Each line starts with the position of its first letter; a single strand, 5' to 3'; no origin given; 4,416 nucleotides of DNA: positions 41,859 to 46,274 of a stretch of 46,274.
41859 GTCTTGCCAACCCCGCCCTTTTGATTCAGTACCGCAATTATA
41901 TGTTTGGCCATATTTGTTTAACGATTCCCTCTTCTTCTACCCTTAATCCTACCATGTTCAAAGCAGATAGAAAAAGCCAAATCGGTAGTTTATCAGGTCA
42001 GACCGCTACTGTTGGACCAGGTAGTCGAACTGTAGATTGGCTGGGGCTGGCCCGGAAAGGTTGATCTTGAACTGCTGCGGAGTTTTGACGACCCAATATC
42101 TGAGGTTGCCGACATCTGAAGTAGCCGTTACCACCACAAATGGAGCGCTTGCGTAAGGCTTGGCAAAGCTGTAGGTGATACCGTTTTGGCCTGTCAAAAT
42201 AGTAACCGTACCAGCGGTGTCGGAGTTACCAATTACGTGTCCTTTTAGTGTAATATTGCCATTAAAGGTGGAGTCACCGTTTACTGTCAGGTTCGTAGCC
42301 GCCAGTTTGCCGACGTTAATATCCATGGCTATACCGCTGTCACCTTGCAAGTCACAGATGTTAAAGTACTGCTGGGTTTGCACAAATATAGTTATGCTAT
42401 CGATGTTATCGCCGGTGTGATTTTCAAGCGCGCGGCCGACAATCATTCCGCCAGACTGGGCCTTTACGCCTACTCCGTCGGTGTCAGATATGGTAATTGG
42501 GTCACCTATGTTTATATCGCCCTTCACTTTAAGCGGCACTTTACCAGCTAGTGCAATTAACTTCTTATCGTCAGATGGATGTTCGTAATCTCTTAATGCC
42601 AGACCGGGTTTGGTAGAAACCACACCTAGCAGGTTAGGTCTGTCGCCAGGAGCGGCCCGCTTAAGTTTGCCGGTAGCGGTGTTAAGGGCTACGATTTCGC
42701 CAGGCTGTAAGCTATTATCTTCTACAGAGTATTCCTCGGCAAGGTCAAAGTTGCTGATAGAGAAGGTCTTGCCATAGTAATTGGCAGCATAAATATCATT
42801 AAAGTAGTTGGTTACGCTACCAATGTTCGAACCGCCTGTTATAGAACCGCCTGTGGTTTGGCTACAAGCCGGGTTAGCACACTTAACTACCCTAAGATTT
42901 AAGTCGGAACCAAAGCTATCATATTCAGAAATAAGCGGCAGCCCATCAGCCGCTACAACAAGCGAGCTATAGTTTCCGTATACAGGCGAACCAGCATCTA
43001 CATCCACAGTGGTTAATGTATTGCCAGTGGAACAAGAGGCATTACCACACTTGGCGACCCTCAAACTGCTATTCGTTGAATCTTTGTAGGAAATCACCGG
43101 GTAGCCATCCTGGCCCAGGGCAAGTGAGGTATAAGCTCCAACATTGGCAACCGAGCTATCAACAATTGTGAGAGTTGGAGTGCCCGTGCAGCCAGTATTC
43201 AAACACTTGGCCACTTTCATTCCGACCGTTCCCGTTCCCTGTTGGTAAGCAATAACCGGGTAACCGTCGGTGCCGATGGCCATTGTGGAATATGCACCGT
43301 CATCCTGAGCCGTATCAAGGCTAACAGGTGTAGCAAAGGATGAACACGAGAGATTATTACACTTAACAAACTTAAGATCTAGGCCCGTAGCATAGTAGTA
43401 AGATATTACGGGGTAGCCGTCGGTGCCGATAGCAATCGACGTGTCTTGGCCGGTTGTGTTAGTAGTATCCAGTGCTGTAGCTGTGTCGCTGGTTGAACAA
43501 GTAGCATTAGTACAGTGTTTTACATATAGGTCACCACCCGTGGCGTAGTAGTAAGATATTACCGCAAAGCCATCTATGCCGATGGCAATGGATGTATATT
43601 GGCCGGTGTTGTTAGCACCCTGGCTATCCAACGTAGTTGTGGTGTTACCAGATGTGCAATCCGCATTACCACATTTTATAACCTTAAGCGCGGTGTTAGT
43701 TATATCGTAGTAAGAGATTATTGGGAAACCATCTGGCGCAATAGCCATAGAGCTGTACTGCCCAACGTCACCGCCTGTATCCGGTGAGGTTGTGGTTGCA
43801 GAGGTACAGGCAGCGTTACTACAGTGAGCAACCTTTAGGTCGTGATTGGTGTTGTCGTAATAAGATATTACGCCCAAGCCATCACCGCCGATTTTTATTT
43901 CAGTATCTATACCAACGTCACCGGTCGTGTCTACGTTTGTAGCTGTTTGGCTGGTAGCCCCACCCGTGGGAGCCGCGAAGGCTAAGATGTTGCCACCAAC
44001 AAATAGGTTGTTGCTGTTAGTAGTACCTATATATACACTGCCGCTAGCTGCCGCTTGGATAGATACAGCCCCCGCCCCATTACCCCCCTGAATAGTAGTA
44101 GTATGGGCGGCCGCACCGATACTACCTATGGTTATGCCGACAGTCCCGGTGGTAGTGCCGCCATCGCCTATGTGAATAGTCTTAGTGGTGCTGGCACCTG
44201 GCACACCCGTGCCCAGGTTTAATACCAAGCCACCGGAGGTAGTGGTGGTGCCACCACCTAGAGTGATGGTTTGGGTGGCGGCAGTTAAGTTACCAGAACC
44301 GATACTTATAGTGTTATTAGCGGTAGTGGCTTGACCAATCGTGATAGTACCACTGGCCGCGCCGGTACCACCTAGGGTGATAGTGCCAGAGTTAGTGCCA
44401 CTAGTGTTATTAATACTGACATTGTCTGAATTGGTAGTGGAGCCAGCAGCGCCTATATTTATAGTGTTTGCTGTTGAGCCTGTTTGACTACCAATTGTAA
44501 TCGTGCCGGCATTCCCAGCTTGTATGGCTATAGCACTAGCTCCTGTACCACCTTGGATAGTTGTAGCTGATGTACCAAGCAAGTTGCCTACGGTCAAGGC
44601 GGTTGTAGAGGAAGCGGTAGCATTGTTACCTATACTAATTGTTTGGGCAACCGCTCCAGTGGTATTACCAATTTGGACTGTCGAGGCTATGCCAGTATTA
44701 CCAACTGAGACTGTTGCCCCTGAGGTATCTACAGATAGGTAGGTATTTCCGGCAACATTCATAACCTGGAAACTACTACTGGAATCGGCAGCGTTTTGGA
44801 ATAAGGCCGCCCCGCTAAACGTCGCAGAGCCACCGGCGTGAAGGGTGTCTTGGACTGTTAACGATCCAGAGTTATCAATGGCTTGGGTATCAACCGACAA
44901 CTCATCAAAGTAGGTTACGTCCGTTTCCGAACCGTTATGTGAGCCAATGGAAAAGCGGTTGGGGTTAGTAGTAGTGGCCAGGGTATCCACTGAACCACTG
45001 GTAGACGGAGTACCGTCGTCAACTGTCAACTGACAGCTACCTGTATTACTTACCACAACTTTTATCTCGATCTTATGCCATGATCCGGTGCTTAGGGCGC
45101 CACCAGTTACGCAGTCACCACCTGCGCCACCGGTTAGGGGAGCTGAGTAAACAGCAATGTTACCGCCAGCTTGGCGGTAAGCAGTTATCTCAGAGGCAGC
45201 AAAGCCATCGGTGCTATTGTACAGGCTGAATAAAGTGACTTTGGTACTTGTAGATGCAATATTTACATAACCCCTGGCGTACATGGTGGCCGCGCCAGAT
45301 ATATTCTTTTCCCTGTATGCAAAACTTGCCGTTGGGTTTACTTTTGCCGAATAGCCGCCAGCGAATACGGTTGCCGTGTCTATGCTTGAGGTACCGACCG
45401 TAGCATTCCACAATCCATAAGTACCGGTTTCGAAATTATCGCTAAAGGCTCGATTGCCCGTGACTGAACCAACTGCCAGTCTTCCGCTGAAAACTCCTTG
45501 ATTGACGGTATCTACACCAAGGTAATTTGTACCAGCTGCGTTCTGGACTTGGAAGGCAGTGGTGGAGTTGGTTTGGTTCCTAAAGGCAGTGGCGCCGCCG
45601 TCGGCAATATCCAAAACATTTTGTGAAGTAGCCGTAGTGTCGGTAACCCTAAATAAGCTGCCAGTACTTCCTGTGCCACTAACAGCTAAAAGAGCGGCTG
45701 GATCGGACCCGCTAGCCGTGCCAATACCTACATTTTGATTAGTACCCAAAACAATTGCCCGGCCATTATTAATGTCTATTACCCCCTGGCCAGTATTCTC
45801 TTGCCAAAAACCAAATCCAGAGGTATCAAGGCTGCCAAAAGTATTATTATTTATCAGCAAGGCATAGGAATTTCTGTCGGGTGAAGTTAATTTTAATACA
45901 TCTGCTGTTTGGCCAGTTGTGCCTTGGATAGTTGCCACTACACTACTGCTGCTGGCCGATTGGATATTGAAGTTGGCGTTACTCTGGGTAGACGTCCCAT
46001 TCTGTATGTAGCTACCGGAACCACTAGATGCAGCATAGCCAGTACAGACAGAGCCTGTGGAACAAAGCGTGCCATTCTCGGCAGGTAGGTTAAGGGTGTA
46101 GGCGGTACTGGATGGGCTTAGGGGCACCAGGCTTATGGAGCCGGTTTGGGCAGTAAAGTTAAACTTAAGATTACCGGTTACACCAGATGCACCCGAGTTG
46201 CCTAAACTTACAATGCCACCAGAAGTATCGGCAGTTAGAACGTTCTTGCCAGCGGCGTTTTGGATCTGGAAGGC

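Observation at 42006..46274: Giant (>1423 aa) tail-fibre-like surface protein next to parAB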

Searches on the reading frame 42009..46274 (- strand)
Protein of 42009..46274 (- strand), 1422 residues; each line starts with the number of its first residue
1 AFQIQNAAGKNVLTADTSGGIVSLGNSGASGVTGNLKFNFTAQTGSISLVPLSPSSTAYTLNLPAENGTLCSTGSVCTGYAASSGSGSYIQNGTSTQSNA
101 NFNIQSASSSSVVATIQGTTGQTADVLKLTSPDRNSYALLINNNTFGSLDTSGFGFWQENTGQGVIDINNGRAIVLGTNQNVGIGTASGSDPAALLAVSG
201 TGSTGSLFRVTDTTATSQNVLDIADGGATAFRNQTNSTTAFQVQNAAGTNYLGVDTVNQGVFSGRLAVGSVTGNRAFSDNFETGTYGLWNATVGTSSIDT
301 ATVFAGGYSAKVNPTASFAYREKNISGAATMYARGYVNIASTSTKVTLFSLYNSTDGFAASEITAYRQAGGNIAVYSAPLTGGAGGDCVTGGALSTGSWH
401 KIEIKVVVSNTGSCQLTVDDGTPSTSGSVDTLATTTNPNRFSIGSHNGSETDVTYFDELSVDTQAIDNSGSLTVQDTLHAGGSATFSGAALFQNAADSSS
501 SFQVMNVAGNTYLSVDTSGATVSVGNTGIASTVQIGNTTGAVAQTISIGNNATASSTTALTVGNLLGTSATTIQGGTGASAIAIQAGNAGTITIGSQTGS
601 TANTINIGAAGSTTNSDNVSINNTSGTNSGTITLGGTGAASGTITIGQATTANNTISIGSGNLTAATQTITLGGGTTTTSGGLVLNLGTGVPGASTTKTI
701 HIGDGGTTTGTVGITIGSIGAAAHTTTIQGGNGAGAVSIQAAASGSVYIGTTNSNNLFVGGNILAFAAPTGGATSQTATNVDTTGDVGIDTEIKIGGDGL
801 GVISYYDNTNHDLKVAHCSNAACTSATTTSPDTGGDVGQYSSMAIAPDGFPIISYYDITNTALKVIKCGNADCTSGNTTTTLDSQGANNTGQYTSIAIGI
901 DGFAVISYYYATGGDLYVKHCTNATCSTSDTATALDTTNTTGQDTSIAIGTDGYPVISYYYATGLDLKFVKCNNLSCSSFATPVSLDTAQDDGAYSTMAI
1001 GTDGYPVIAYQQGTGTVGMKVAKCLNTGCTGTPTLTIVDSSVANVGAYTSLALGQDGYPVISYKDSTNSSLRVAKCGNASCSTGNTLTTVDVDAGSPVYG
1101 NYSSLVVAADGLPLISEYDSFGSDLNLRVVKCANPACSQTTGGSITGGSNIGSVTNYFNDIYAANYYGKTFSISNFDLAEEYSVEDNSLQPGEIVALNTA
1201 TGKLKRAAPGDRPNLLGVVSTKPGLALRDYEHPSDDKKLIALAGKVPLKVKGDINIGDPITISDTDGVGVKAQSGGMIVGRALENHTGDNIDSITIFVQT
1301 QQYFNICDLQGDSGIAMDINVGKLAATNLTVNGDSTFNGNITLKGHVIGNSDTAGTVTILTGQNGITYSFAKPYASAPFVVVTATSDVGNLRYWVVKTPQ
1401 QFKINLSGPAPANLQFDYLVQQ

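Call 4: search_protein_families(library=pfam, proteins=[window:42009-46274:-], max_evalue=1)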
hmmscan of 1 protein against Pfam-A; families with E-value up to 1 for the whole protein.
window:42009-46274:- (1422 aa): 1 family
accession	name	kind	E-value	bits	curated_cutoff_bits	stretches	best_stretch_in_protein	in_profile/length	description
PF09151.16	DUF1936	-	0.23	11.6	25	0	799-823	6-30/34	Domain of unknown function (DUF1936)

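Call 5: search_protein_families(library=phrogs, proteins=[window:42009-46274:-], max_evalue=0.1)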
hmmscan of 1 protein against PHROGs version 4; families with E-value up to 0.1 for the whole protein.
window:42009-46274:- (1422 aa): 2 families
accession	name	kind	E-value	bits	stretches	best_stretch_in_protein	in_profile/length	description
phrog_22593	-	unknown function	4.1e-08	33.7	1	1149-1267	255-366/400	-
phrog_19602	-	tail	8.5e-08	32.4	1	1150-1273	359-476/504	tail fiber protein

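Call 9: find_homologous_proteins(query=window:42009-46274:-, max_evalue=0.001)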
Query window:42009-46274:- (1422 aa): 152 proteins with E <= 0.001 among 8000 candidates; the best 120 are listed.
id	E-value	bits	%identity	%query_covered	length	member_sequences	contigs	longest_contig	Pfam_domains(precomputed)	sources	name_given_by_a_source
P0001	0.0e+0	3013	100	100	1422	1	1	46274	-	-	-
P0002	0.0e+0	2479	87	84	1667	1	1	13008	-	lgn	-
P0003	7.4e-149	516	67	16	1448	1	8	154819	-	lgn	-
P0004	2.0e-119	418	43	20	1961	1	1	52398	-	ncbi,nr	ncbi:MAG: hypothetical protein Q7R60_04305 [bacterium]|nr:hypothetical protein [bacterium]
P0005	1.8e-107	379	43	38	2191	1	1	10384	-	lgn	-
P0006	5.9e-94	334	39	39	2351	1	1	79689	-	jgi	jgi:hypothetical protein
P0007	5.9e-75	271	35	38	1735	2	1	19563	-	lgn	-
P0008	3.6e-59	219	51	9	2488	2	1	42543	-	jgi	jgi:fibronectin-binding autotransporter adhesin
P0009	1.9e-54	203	72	4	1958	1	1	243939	-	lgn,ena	-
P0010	6.6e-52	195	47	20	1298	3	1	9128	-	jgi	-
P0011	6.1e-50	188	43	18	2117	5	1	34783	PF21722.5,PF02018.24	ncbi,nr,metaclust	ncbi:hypothetical protein A3F05_01735 [Candidatus Saccharibacteria bacterium RIFCSPHIGHO2_12_FULL_47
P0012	6.7e-50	188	70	8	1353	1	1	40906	PF07081.19,PF17851.9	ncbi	-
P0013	1.7e-46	177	54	9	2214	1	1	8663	PF13884.12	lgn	-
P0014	1.0e-42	164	44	13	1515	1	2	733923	-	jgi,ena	-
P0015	1.0e-42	164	37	26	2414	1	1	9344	PF24996.1,PF13964.13,PF24681.2,PF13415.13,PF02018.24,PF24981.2,PF01344.32,PF25210.2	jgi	jgi:hypothetical protein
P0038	8.4e-21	92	47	10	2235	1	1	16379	PF05658.20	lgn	-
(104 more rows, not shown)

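Call 10: search_solved_structures(query=window:42009-46274:-, max_evalue=1, show_alignments=3)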
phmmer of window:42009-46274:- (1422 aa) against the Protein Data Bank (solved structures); distinct sequences matched with E-value up to 1: 4.
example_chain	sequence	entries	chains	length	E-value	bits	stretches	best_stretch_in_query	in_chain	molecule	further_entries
2blf_A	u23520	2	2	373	0.22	12.4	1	349-412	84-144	Sulfite:cytochrome c oxidoreductase subunit A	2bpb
2c9x_A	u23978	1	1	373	0.22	12.4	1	349-412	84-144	SULFITE:CYTOCHROME C OXIDOREDUCTASE SUBUNIT A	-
2ca4_A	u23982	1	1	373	0.23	12.3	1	349-412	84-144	SULFITE:CYTOCHROME C OXIDOREDUCTASE SUBUNIT A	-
2ca3_A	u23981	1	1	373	0.23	12.3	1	349-412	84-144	SULFITE:CYTOCHROME C OXIDOREDUCTASE SUBUNIT A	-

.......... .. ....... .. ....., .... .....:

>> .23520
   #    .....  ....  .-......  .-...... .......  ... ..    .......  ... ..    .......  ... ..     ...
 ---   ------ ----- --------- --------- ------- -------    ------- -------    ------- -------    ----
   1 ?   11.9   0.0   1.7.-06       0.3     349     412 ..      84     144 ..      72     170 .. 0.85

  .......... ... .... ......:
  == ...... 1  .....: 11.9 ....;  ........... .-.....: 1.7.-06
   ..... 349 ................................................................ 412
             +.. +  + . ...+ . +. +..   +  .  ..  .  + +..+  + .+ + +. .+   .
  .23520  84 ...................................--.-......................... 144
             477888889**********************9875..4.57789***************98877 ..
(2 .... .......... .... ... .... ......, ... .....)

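Call 17: search_protein_families(library=ncbifam, proteins=[window:42009-46274:-], max_evalue=1)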
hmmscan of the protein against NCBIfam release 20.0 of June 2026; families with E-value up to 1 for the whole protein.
window:42009-46274:- (1422 aa): 0 families

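Call 56: find_encoding_contigs(protein=P0002, flank=10000, max_places=4)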
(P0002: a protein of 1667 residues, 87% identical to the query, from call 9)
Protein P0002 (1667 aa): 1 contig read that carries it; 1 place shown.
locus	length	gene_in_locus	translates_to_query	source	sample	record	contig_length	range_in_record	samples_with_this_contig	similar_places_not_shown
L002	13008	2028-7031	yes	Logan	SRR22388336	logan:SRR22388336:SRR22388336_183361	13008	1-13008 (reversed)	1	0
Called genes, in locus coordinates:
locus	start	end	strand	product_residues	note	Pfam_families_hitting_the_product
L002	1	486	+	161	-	?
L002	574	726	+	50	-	-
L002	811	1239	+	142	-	-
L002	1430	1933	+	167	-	PF00829:Ribosomal_L21p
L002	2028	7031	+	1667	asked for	-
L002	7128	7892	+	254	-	PF00142:Fer4_NifH, PF01656:CbiA, PF02374:ArsA_ATPase (weak), PF06564:CBP_BcsQ, PF09140:MipZ, PF10609:ParA, PF13614:AAA_31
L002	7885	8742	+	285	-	PF02195:ParB_N, PF17762:HTH_ParB, PF23552:ParB_C (weak)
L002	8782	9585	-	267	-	PF10502:Peptidase_S26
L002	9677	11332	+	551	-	PF03816:LytR_cpsA_psr, PF13399:LytR_C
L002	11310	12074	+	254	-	-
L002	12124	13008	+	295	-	?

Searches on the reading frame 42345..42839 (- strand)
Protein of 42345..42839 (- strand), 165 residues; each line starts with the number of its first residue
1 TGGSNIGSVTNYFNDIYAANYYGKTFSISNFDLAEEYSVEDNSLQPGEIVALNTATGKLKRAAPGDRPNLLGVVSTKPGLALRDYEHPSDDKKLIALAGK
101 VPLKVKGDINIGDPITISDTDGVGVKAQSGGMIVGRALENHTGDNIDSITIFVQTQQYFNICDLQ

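Call 41: search_dna_similar(query=window:42345-42839:-, collection=phages, mode=protein, max_evalue=0.001, max_rows=25)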
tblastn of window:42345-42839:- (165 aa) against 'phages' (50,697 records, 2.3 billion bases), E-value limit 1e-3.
Records with a match: 29; places in all: 42; records where one place covers at least 80% of the query: 25.
Best place of each record, by identity: <60% 29.
By first word of the organism name: Campylobacter 17; Pseudomonas 11; Sinorhizobium 1.
By host as written in the record: - 9; Pseudomonas aeruginosa PAO1 5; Campylobacter jejuni 5; Campylobacter sp. 4; Pseudomonas aeruginosa 3; Sinohrizobium meliloti NRRL L-50 1; Campylobacter jejuni RM1221 1; Campylobacter coli 99-2 1.
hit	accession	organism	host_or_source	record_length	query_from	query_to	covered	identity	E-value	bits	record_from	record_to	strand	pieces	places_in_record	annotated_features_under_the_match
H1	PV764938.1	Sinorhizobium phage Phosso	Sinohrizobium meliloti NRRL L-50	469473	1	153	93%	31.1%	5e-11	66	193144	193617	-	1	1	hypothetical protein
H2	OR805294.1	Pseudomonas phage Ettore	Pseudomonas aeruginosa PAO1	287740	4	147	87%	32.5%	3e-11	66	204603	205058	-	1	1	hypothetical protein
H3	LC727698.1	Pseudomonas phage sp. 30-3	Pseudomonas aeruginosa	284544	4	147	87%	32.5%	3e-11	66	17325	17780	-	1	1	hypothetical protein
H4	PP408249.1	Pseudomonas phage vB_Pa-PAC2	Pseudomonas aeruginosa PAO1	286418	4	147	87%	32.5%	3e-11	66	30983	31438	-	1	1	baseplate wedge subunit and tail pin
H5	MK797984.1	Pseudomonas phage vB_PaeM_PA5oct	-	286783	4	147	87%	32.5%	3e-11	66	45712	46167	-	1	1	hypothetical protein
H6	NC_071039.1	Pseudomonas phage vB_PaeM_PA5oct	-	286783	4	147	87%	32.5%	3e-11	66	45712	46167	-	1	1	virion structural protein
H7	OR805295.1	Pseudomonas phage Paride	Pseudomonas aeruginosa PAO1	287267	4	147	87%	32.5%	3e-11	66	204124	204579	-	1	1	hypothetical protein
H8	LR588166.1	Pseudomonas phage vB_PaeM_MIJ3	-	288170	4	147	87%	32.5%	3e-11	66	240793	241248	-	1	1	hypothetical protein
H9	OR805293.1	Pseudomonas phage Deifobo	Pseudomonas aeruginosa PAO1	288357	4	147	87%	32.5%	3e-11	66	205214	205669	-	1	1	hypothetical protein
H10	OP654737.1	Campylobacter phage vB_CjeM_WX1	Campylobacter jejuni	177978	4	144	85%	32.7%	4e-7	54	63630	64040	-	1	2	hypothetical protein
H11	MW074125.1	Campylobacter phage CJLB-12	Campylobacter jejuni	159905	4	144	85%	32.7%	8e-7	53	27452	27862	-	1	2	hypothetical protein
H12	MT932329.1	Campylobacter phage F379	Campylobacter jejuni RM1221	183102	4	144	85%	32.7%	8e-7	53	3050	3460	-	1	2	hypothetical protein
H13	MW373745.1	Campylobacter phage CJLB-13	Campylobacter jejuni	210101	4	144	85%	32.7%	8e-7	53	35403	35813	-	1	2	record has no annotation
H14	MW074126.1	Campylobacter phage CJLB-14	Campylobacter jejuni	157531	4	144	85%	32.7%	8e-7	53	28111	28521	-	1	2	hypothetical protein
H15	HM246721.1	Campylobacter phage vB_CcoM-IBB_35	-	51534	4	144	85%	32.7%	2e-6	52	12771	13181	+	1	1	hypothetical protein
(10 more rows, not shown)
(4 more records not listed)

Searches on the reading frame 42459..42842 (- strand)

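Call 7: search_protein_families(library=pfam, proteins=[window:42459-42842:-], max_evalue=1)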
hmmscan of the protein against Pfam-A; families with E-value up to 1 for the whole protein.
window:42459-42842:- (128 aa): 1 family
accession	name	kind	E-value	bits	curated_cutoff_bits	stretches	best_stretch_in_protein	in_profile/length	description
PF23982.2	XM1_gp53_minor_capsid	-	0.063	13.5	27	1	18-87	8-76/154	XM1 gp53 minor capsid protein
